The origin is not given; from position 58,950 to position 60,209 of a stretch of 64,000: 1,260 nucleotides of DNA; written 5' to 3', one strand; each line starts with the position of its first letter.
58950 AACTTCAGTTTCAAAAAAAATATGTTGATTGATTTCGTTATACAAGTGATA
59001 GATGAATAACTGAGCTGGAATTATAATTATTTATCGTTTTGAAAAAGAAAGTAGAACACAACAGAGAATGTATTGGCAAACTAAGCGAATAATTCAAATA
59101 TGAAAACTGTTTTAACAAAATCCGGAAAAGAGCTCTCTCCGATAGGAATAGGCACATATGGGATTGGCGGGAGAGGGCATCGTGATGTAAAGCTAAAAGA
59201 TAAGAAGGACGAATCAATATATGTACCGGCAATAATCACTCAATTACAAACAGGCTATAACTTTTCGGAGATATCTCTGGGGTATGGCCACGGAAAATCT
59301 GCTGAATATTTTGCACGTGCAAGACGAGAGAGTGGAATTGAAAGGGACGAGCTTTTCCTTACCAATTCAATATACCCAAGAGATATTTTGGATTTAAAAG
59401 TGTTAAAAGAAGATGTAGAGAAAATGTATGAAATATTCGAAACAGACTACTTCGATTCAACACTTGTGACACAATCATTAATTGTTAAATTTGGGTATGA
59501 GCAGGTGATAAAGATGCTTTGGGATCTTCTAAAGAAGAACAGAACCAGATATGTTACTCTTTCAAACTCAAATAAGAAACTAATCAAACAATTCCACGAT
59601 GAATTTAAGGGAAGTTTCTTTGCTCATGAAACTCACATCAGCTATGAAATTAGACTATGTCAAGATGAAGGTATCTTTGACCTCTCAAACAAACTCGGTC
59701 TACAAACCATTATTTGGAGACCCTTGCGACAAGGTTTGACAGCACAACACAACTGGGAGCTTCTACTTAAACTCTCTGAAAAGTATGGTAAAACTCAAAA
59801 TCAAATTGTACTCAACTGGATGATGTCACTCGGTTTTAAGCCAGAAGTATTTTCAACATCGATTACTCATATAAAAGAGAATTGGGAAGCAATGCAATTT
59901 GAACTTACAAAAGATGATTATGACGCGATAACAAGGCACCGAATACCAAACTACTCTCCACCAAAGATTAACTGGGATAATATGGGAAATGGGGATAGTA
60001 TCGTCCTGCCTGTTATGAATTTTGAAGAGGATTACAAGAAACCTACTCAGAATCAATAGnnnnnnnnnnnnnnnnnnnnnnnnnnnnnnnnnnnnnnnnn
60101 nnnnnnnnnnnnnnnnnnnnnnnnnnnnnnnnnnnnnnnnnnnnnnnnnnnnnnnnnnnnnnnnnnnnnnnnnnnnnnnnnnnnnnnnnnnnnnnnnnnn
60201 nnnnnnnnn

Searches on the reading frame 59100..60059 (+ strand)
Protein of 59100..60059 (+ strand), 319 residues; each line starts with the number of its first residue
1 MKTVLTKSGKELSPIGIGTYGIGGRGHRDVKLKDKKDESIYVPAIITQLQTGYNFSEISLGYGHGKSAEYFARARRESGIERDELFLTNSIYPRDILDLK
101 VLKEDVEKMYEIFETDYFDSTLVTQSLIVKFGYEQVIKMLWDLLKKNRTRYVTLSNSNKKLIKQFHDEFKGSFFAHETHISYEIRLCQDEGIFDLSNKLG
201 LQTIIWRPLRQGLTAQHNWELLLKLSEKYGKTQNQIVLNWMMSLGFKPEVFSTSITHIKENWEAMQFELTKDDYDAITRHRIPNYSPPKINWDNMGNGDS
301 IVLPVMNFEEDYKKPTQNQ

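Call 8: search_protein_families(library=pfam, proteins=[window:59100-60059:+], max_evalue=0.01)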
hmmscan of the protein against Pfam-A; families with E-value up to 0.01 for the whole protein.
window:59100-60059:+ (319 aa): 1 family
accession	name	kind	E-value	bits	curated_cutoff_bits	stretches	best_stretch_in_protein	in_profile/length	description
PF00248.27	Aldo_ket_red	-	8.6e-19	68.1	24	1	14-280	1-289/291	Aldo/keto reductase family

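Call 10: find_encoding_contigs(protein=window:59100-60056:+, flank=10000)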
Protein window:59100-60056:+ (319 aa): 5 contigs read that carry it; 4 places shown.
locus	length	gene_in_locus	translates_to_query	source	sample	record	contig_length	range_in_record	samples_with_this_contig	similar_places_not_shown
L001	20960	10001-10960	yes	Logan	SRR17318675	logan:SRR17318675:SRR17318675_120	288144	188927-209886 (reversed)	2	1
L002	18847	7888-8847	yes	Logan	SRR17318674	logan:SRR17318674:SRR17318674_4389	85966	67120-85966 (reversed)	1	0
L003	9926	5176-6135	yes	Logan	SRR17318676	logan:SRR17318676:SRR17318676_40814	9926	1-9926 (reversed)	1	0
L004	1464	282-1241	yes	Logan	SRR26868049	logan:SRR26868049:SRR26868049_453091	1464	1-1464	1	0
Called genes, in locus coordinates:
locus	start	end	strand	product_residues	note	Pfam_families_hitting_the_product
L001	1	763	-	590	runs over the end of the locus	-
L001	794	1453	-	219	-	-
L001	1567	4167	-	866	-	PF24684:Vgb_lyase (faint), PF08450:SGL (faint), PF25021:TEN_NHL (faint), PF06739:SBBP (faint), PF01436:NHL, PF17170:DUF5128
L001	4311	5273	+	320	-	PF01368:DHH, PF02833:DHHA2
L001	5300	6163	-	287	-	-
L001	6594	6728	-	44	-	-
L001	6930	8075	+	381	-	PF06202:GDE_C (faint)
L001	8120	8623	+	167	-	PF06983:3-dmu-9_3-mt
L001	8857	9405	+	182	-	PF00583:Acetyltransf_1, PF13508:Acetyltransf_7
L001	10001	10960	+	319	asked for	PF00248:Aldo_ket_red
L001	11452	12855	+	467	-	PF00664:ABC_membrane, PF03193:RsgA_GTPase (weak), PF00005:ABC_tran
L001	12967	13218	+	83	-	-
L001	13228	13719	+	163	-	-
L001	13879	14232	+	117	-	-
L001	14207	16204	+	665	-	PF10102:DUF2341, PF13385:Laminin_G_3, PF16656:Pur_ac_phosph_N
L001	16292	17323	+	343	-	PF02661:Fic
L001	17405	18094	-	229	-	-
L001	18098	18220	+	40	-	-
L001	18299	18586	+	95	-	PF02583:Trns_repr_metal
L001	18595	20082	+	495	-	PF00403:HMA, PF13386:DsbD_2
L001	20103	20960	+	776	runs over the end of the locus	PF00403:HMA, PF00122:E1-E2_ATPase, PF00702:Hydrolase, PF08282:Hydrolase_3 (faint)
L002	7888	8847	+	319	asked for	PF00248:Aldo_ket_red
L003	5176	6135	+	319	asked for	PF00248:Aldo_ket_red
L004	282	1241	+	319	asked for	PF00248:Aldo_ket_red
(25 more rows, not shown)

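Call 14: find_related_loci(query=window:59100-60056:+, collection=genome_contigs, flank=6000)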
Query window:59100-60056:+ (319 aa) in genome_contigs; peptide patterns used: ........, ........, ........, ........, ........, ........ (x = any residue, [..] = any of these).
117 stretches matched a pattern; 1 encode a relative of the query (tblastn E <= 1e-3); 1 distinct loci.
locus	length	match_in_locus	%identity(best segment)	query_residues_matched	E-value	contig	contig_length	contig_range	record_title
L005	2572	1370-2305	73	1-312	2e-163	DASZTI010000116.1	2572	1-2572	MAG TPA_asm: Candidatus Dojkabacteria bacterium isolate SMAG_U6072 k141_265998, whole genome shotgun sequence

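Call 19: find_homologous_proteins(query=L001:11452-12852:+, max_evalue=1e-30)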
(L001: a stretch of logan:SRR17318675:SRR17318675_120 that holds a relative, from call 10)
Query L001:11452-12852:+ (467 aa): 2221 proteins with E <= 1e-30 among 8000 candidates; the best 120 are listed.
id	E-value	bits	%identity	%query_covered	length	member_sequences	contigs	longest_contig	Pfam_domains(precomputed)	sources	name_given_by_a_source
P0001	6.7e-280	946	100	96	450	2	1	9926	PF00005.34,PF03193.23,PF00664.29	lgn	-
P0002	1.3e-214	731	73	100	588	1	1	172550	PF00005.34,PF02463.26,PF00664.29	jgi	jgi:ATP-binding cassette subfamily B protein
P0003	1.2e-208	712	70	100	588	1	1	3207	PF00005.34,PF13401.13,PF02463.26,PF00664.29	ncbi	-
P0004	3.4e-205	700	69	100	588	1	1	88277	PF00005.34,PF02463.26,PF00664.29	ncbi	-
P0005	1.1e-203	695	68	100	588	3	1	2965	PF00005.34,PF03193.23,PF02463.26,PF00664.29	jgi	jgi:ATP-binding cassette subfamily B protein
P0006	2.2e-203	694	68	100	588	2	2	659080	PF00005.34,PF02463.26,PF00664.29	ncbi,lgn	-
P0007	6.6e-203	693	69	100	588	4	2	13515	PF00005.34,PF02463.26,PF00664.29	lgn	-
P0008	7.2e-203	693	68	100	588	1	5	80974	PF00005.34,PF03193.23,PF02463.26,PF00664.29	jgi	jgi:ATP-binding cassette subfamily B protein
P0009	2.4e-202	691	69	100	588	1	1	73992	PF00005.34,PF02463.26,PF00664.29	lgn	-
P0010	4.0e-201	687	65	100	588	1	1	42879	PF00005.34,PF02463.26,PF00664.29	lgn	-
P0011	4.9e-201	687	68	100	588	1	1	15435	PF00005.34,PF02463.26,PF00664.29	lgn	-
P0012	1.7e-200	685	69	100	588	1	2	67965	PF00005.34,PF02463.26,PF00664.29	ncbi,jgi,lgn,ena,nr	ncbi:MAG TPA: ABC transporter ATP-binding protein [Candidatus Dojkabacteria bacterium]|nr:ABC transp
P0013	1.5e-199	682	66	100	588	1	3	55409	PF00005.34,PF03193.23,PF02463.26,PF00664.29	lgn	-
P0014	3.7e-199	680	67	100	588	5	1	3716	PF00005.34,PF02463.26,PF00664.29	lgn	-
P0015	1.1e-198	679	69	100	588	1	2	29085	PF00005.34,PF02463.26,PF00664.29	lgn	-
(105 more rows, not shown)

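Call 20: find_encoding_contigs(protein=P0002, flank=6000, max_places=1)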
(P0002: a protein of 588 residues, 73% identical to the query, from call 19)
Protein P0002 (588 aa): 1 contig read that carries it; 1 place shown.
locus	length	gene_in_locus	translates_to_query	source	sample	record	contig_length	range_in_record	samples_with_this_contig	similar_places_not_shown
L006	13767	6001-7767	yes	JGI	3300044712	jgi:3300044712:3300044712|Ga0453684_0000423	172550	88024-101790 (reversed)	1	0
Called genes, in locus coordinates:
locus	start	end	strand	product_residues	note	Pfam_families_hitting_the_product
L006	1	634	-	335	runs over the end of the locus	-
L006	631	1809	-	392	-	PF01420:Methylase_S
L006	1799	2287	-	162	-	-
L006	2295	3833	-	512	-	PF12161:HsdM_N, PF02384:N6_Mtase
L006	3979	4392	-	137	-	PF08327:AHSA1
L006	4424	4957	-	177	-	PF00583:Acetyltransf_1, PF13420:Acetyltransf_4 (weak), PF13673:Acetyltransf_10, PF17013:Acetyltransf_15 (weak), PF13508:Acetyltransf_7, PF08445:FR47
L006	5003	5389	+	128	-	PF07883:Cupin_2 (weak)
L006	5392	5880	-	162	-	-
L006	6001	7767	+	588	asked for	PF00664:ABC_membrane, PF00005:ABC_tran, PF02463:SMC_N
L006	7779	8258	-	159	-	PF00293:NUDIX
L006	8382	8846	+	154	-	PF06983:3-dmu-9_3-mt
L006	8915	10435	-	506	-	-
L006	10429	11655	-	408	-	PF00070:Pyr_redox (faint), PF00890:FAD_binding_2 (weak), PF01134:GIDA (faint), PF01266:DAO (faint), PF03486:HI0933_like, PF12831:FAD_oxidored, PF13738:Pyr_redox_3 (weak), PF22780:HI0933_like_1st, +2 more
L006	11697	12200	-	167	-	-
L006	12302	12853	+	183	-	-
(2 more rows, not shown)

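Call 21: find_encoding_contigs(protein=P0004, flank=6000, max_places=1)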
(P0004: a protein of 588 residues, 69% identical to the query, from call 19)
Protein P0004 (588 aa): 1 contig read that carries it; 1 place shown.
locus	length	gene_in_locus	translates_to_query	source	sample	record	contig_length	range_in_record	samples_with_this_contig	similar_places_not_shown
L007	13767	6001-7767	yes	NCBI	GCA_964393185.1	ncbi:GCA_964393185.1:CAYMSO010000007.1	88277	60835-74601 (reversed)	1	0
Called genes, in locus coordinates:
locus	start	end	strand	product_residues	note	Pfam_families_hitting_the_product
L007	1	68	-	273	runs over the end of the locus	-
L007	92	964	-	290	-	PF00763:THF_DHG_CYH, PF02882:THF_DHG_CYH_C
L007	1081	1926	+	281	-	-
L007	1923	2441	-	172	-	-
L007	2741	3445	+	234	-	PF01163:RIO1, PF00069:Pkinase (weak)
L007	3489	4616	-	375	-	PF06224:AlkZ-like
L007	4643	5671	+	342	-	-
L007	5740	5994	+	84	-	PF01541:GIY-YIG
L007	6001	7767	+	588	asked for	PF00664:ABC_membrane, PF00005:ABC_tran, PF02463:SMC_N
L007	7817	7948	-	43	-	-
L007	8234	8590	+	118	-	PF00072:Response_reg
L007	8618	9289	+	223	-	PF00072:Response_reg, PF00486:Trans_reg_C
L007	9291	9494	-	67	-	-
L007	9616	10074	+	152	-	PF05974:DUF892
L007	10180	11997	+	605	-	PF13493:DUF4118, PF08448:PAS_4 (faint), PF08447:PAS_3 (faint), PF00989:PAS (weak), PF13188:PAS_8 (weak), PF13426:PAS_9, PF00512:HisKA, PF02518:HATPase_c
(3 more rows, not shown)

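Call 22: find_encoding_contigs(protein=P0006, flank=6000, max_places=1)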
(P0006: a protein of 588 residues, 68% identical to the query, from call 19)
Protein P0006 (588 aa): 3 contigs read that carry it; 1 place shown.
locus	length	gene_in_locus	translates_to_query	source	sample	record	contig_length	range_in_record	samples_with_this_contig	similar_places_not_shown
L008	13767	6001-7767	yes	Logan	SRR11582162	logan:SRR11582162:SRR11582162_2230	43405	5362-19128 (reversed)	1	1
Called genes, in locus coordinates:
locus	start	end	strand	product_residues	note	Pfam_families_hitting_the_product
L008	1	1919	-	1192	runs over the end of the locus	PF02811:PHP, PF07733:DNA_pol3_alpha, PF17657:DNA_pol3_finger, PF14579:HHH_6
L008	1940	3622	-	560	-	PF05496:RuvB_N (faint), PF13177:DNA_pol3_delta2, PF12775:AAA_7 (faint), PF13173:AAA_14 (faint), PF13401:AAA_22, PF00004:AAA, PF07728:AAA_5 (weak), PF22608:DNAX_ATPase_lid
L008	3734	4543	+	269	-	-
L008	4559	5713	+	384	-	-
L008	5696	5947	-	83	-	PF01541:GIY-YIG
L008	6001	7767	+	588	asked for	PF00664:ABC_membrane, PF00005:ABC_tran, PF02463:SMC_N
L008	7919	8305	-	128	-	PF16320:Ribosomal_L12_N, PF00542:Ribosomal_L12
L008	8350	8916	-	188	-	PF00466:Ribosomal_L10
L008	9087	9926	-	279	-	PF00535:Glycos_transf_2, PF10111:Glyco_tranf_2_2, PF13641:Glyco_tranf_2_3, PF13632:Glyco_trans_2_3 (weak)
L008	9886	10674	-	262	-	PF13641:Glyco_tranf_2_3, PF00535:Glycos_transf_2, PF10111:Glyco_tranf_2_2 (weak)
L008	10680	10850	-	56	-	-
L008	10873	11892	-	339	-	PF06723:MreB_Mbl, PF00012:HSP70 (weak), PF14450:FtsA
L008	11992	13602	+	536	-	PF08308:PEGA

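Call 41: find_homologous_proteins(query=window:59100-60056:+, max_evalue=1e-40)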
Query window:59100-60056:+ (319 aa): 250 proteins with E <= 1e-40 among 839 candidates; the best 120 are listed.
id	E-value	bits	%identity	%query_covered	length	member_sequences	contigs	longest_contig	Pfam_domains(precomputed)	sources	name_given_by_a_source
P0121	2.2e-214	729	100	100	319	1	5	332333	PF00248.28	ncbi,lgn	-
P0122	7.9e-161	553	76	98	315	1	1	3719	PF00248.28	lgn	-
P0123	1.4e-158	545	75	100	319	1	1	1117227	PF00248.28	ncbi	-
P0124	8.8e-158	543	73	98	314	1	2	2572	PF00248.28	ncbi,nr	ncbi:MAG TPA: aldo/keto reductase [Candidatus Dojkabacteria bacterium]|nr:aldo/keto reductase [Candi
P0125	3.5e-156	537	71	98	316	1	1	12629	PF00248.28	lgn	-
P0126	1.2e-151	522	71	98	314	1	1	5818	PF00248.28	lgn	-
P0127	2.3e-149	515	69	97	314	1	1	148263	PF00248.28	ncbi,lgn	-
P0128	7.7e-148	510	70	98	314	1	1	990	PF00248.28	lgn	-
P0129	4.0e-147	508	70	98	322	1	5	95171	PF00248.28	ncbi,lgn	-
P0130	8.5e-147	507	69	98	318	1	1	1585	PF00248.28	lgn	-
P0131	2.6e-146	505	69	98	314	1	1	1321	PF00248.28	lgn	-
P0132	1.8e-144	499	66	98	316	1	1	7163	PF00248.28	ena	-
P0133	2.0e-144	499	68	98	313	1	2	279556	PF00248.28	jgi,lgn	jgi:diketogulonate reductase-like aldo/keto reductase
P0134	1.3e-141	490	66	100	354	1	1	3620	PF00248.28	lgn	-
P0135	2.7e-141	488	66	98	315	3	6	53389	PF00248.28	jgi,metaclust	metaclust:\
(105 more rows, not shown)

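Call 42: find_encoding_contigs(protein=P0123, flank=5000, max_places=1)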
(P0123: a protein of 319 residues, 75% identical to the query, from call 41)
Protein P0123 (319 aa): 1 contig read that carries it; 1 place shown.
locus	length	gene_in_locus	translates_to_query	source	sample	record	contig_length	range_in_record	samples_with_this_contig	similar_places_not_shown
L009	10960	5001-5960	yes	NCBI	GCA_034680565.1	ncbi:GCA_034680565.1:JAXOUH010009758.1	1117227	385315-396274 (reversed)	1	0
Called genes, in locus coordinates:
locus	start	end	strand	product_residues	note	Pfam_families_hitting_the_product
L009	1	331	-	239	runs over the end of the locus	-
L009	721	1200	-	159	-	PF02325:CCB3_YggT (weak)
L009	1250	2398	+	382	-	PF03065:Glyco_hydro_57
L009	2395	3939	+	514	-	PF08323:Glyco_transf_5, PF13439:Glyco_transf_4 (faint), PF00534:Glycos_transf_1, PF13692:Glyco_trans_1_4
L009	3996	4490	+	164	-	-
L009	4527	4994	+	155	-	-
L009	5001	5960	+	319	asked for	PF00248:Aldo_ket_red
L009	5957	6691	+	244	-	-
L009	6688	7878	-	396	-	-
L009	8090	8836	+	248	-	-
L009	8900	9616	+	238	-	-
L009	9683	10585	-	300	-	-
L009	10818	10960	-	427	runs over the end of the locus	PF00251:Glyco_hydro_32N (faint), PF04616:Glyco_hydro_43 (faint)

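Call 43: find_encoding_contigs(protein=P0122, flank=5000, max_places=1)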
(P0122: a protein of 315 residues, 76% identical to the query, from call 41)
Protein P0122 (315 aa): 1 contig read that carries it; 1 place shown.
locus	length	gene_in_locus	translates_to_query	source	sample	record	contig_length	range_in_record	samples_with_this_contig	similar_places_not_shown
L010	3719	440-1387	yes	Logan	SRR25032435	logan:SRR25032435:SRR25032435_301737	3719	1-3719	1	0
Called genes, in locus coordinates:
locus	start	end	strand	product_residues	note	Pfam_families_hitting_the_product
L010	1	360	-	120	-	?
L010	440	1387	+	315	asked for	PF00248:Aldo_ket_red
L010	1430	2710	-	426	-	-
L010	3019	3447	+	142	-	-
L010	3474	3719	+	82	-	?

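Call 44: find_encoding_contigs(protein=P0125, flank=5000, max_places=1)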
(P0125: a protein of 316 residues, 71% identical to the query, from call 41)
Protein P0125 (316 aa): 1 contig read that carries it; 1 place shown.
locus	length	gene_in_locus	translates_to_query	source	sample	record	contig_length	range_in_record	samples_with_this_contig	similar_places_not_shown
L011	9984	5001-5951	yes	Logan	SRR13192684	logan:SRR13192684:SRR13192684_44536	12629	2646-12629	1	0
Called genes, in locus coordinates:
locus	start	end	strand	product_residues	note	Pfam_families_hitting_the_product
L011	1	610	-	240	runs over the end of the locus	PF02585:PIG-L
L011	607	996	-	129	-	PF00903:Glyoxalase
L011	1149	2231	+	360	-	PF01757:Acyl_transf_3, PF10129:OpgC_C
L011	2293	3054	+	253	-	PF00657:Lipase_GDSL, PF13472:Lipase_GDSL_2 (weak)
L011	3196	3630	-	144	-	PF22769:DCD, PF00692:dUTPase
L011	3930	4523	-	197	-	-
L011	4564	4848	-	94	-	-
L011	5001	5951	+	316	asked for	PF00248:Aldo_ket_red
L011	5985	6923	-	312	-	PF00389:2-Hacid_dh, PF02826:2-Hacid_dh_C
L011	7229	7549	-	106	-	PF00085:Thioredoxin, PF13098:Thioredoxin_2 (faint)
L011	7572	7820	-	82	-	PF02583:Trns_repr_metal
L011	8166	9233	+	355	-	-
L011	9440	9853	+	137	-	PF12724:Flavodoxin_5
